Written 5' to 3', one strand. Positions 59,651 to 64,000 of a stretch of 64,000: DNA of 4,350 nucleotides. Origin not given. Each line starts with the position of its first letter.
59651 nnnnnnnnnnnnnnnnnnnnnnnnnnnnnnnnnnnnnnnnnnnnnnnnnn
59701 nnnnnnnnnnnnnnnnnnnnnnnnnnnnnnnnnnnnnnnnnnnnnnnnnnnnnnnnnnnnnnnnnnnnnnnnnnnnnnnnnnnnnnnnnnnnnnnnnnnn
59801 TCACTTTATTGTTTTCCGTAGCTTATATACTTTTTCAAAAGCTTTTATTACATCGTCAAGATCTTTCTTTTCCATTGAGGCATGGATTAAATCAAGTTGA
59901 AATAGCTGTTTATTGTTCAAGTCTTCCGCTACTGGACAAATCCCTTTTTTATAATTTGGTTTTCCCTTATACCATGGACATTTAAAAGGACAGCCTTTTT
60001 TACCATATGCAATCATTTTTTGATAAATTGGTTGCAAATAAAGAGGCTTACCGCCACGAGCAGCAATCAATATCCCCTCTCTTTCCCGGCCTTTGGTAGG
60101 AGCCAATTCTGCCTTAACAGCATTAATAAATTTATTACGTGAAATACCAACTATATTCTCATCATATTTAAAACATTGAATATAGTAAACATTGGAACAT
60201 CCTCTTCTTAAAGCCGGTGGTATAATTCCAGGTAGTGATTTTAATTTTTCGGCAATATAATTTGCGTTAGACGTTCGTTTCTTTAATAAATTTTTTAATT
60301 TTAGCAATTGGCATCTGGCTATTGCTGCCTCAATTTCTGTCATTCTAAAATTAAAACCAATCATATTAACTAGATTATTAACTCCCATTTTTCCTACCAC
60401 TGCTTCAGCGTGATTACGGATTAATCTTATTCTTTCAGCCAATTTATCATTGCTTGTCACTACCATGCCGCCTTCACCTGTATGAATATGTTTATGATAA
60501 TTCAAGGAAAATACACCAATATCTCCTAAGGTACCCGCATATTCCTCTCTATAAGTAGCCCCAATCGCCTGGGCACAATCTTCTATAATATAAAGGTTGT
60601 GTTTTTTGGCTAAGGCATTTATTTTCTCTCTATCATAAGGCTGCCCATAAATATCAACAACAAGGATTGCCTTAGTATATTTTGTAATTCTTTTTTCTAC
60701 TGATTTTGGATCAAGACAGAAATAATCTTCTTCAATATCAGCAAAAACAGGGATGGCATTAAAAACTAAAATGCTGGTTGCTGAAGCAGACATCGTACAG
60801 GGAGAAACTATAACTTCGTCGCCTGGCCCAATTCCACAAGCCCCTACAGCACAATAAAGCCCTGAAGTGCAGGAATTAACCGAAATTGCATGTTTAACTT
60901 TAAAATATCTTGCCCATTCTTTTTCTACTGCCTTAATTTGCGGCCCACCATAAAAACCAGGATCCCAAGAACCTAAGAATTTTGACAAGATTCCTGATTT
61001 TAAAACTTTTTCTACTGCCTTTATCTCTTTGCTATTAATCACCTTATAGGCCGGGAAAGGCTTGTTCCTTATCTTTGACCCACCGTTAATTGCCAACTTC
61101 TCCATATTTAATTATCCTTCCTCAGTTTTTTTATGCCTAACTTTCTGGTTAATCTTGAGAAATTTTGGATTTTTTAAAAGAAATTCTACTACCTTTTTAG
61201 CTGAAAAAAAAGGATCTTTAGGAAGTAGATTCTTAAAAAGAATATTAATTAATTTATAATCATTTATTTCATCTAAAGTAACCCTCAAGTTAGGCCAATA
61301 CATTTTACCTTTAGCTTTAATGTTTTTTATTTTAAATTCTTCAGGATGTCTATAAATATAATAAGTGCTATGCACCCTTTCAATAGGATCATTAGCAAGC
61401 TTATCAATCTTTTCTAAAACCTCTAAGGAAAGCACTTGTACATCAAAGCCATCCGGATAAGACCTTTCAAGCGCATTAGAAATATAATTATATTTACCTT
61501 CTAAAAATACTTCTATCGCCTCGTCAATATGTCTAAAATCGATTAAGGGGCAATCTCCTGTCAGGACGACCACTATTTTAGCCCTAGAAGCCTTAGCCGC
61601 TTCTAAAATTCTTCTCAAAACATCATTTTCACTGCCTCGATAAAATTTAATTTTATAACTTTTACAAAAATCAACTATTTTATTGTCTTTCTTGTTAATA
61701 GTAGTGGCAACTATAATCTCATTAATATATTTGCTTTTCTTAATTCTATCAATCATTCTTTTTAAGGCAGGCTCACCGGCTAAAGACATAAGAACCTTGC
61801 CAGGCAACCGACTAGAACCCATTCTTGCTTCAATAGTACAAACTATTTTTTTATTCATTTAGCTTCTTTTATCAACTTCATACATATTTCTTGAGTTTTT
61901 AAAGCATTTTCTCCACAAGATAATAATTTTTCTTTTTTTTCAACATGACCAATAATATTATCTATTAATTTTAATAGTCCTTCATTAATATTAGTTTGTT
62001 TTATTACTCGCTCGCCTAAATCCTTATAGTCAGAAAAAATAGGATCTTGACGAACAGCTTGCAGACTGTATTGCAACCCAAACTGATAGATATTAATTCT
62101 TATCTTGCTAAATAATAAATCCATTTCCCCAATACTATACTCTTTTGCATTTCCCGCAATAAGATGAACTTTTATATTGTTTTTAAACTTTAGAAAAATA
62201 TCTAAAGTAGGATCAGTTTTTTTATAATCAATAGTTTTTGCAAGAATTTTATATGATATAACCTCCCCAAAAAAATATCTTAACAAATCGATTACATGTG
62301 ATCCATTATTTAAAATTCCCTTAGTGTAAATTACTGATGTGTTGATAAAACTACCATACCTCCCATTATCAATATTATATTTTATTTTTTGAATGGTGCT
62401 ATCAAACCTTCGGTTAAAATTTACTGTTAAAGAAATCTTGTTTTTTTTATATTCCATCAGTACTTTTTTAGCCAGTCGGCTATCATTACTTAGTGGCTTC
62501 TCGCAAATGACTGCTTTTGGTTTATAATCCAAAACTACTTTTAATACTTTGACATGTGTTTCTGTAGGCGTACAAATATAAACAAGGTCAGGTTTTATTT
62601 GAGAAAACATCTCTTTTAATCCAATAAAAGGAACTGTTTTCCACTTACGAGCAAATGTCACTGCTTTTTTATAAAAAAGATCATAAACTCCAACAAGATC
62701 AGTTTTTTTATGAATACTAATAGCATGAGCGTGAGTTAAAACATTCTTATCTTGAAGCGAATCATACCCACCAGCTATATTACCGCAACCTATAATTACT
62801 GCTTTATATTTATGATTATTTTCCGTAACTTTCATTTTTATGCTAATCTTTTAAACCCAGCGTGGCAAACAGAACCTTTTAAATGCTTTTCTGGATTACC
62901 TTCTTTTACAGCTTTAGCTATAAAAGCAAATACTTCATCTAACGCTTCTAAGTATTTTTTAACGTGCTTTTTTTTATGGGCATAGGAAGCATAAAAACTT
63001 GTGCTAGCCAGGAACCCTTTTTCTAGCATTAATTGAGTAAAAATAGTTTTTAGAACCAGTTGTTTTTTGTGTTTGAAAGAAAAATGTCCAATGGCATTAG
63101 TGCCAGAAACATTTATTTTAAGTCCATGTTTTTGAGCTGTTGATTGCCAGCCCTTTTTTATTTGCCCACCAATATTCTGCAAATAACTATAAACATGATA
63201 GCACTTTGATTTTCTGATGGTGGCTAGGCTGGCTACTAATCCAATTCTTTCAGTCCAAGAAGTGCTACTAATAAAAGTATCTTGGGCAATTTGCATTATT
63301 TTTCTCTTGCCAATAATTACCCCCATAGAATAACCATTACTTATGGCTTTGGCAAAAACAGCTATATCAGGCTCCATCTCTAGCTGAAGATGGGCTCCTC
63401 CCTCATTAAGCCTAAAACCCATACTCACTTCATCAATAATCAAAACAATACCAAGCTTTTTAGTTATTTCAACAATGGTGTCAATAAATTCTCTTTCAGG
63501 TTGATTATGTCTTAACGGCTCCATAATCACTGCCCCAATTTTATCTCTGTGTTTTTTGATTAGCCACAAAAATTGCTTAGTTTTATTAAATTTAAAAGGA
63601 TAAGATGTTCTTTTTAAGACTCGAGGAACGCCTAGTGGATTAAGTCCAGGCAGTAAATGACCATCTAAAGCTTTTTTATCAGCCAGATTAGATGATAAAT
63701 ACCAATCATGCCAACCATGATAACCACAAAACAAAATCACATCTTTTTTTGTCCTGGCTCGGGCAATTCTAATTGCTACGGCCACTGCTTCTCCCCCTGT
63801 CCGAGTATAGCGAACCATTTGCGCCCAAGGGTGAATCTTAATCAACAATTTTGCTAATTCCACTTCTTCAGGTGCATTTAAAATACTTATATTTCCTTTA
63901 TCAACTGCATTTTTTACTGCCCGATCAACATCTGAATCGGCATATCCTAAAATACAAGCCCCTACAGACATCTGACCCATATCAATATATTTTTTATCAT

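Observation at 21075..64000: A glycan-assembly super-locus of more than 43 kb with an unusual density of GT-C membrane glycosyltransferases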

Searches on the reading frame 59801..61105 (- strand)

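Call 7: search_protein_families(library=pfam, proteins=[window:59801-61105:-], max_evalue=0.01)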
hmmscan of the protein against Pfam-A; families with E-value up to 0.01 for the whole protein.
window:59801-61105:- (434 aa): 2 families
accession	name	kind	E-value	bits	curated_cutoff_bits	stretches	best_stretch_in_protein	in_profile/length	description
PF01041.23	DegT_DnrJ_EryC1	-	5.8e-87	292.7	19.8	1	52-333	21-299/360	DegT/DnrJ/EryC1/StrS aminotransferase family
PF01212.27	Beta_elim_lyase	-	9e-05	22.4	27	1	54-296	31-273/288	Beta-eliminating lyase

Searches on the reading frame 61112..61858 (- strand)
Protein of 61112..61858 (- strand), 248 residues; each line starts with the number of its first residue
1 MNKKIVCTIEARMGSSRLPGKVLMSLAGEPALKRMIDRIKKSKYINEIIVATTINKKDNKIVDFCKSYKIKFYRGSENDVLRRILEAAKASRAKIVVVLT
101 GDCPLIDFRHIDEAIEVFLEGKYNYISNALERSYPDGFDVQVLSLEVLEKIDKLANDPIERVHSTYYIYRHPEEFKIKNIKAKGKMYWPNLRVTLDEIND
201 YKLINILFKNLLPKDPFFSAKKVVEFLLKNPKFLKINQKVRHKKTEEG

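Call 7: search_protein_families(library=pfam, proteins=[window:61112-61858:-], max_evalue=0.01)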
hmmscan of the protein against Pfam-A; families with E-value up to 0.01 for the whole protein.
window:61112-61858:- (248 aa): 3 families
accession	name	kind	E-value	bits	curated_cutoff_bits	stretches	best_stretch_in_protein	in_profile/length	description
PF02348.25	CTP_transf_3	-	1.3e-29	104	22.6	1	7-214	2-197/217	Cytidylyltransferase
PF12804.13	NTP_transf_3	-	7.8e-08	33.1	27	1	12-123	11-116/160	MobA-like NTP transferase domain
PF01128.25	IspD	-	0.0022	18.3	27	1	20-121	19-120/221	2-C-methyl-D-erythritol 4-phosphate cytidylyltransferase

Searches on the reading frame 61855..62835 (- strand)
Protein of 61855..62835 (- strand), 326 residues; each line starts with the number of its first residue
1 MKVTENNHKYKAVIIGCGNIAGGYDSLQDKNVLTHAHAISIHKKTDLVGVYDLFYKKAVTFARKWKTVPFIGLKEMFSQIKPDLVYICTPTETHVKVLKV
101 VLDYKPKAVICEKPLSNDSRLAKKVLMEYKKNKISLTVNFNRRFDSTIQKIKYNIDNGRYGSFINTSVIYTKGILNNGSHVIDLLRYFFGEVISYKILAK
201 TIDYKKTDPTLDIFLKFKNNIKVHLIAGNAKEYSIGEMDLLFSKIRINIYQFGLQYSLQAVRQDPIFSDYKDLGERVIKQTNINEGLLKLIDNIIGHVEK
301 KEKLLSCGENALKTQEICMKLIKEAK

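Call 7: search_protein_families(library=pfam, proteins=[window:61855-62835:-], max_evalue=0.01)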
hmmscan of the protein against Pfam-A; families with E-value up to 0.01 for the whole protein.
window:61855-62835:- (326 aa): 2 families
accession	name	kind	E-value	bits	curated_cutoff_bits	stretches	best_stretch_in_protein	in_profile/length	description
PF01408.29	GFO_IDH_MocA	-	1.9e-16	61.3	24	1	11-140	2-120/120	Oxidoreductase family, NAD-binding Rossmann fold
PF22725.1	GFO_IDH_MocA_C3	-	7.6e-06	26.4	27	1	173-231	45-106/124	GFO/IDH/MocA C-terminal domain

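Call 56: find_encoding_contigs(protein=window:61855-62835:-, flank=10000, max_places=3)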
Protein window:61855-62835:- (326 aa): 5 contigs read that carry it; 3 places shown.
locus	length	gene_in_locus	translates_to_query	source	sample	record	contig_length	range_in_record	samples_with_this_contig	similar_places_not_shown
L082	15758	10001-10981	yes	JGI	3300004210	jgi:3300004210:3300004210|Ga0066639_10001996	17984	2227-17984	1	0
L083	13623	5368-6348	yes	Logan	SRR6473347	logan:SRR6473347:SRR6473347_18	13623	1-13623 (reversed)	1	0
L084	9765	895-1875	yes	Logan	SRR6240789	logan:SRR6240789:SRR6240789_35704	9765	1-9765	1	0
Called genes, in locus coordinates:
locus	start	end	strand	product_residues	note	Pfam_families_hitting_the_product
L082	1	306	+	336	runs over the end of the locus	PF00106:adh_short, PF01370:Epimerase, PF02719:Polysacc_synt_2, PF04321:RmlD_sub_bind, PF05368:NmrA, PF01073:3Beta_HSD, PF07993:NAD_binding_4, PF13460:NAD_binding_10, +2 more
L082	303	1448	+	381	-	PF01041:DegT_DnrJ_EryC1, PF00155:Aminotran_1_2, PF00266:Aminotran_5 (weak), PF01212:Beta_elim_lyase (weak)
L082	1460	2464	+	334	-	PF04101:Glyco_tran_28_C (weak)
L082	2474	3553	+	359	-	PF21360:PylC-like_N, PF02655:ATP-grasp_3 (faint), PF13535:ATP-grasp_4 (faint), PF15632:ATPgrasp_Ter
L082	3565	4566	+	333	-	PF03102:NeuB, PF08666:SAF (weak)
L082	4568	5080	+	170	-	PF00132:Hexapep, PF14602:Hexapep_2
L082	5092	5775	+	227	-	PF02585:PIG-L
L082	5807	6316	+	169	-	PF13302:Acetyltransf_3, PF00583:Acetyltransf_1, PF13420:Acetyltransf_4 (weak)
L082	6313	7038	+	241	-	PF08889:WbqC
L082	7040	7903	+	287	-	PF00248:Aldo_ket_red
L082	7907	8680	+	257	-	PF02348:CTP_transf_3, PF12804:NTP_transf_3 (weak)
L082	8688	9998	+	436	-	PF00202:Aminotran_3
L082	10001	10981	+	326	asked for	PF01408:GFO_IDH_MocA, PF22725:GFO_IDH_MocA_C3 (weak)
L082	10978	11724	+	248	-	PF02348:CTP_transf_3, PF12804:NTP_transf_3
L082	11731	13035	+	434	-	PF01041:DegT_DnrJ_EryC1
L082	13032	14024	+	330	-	-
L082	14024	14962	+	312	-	PF13480:Acetyltransf_6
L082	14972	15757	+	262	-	?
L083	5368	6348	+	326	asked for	PF01408:GFO_IDH_MocA, PF22725:GFO_IDH_MocA_C3 (weak)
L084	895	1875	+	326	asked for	PF01408:GFO_IDH_MocA, PF22725:GFO_IDH_MocA_C3 (weak)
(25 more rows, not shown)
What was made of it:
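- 59801..64000 (-): Start of the amino-sugar / CMP-sugar module: DegT aminotransferase, CTP_transf_3 cytidylyltransferase, GFO/IDH/MocA oxidoreductase, and Aminotran_3 (cut by the window end; the real product is 436 aa). The same contig in other assemblies continues with CTP_transf_3, AKR, WbqC, GNAT, PIG-L, Hexapep, NeuB, ATP-grasp, a PseG-like protein, DegT and a PseB-like protein (call 56, L082).
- On Pseudaminic/legionaminic acid (nonulosonic acid) biosynthesis cluster: All are found by precomputed Pfam on the continuation of the same contig (L082, call 56).
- The locus continues into a NeuB-containing nonulosonic-acid module (call 56).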

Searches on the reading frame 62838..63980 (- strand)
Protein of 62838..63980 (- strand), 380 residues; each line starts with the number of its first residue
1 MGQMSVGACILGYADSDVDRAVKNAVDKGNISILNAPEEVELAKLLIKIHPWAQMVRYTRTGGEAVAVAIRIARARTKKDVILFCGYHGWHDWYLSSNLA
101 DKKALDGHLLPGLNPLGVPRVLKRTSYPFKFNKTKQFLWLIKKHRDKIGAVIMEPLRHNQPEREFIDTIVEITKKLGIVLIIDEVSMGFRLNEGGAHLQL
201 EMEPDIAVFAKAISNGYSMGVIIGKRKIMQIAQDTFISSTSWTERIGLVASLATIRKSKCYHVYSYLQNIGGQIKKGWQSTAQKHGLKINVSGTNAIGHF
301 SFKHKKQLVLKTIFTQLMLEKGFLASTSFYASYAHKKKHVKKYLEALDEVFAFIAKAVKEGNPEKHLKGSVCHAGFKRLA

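Call 7: search_protein_families(library=pfam, proteins=[window:62838-63980:-], max_evalue=0.01)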
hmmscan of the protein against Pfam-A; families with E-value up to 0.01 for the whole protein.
window:62838-63980:- (380 aa): 1 family
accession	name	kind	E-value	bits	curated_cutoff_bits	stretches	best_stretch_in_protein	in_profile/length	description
PF00202.27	Aminotran_3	-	2.8e-31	109.1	30.5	1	6-349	36-401/403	Aminotransferase class-III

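Call 55: find_encoding_contigs(protein=window:62838-63980:-, flank=10000, max_places=3)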
Protein window:62838-63980:- (380 aa): no gene with exactly this product is on record in the collection.
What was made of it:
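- Tried and rejected: The exact-match look-up of the last ORF failed because that ORF is cut by the window end (call 55).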
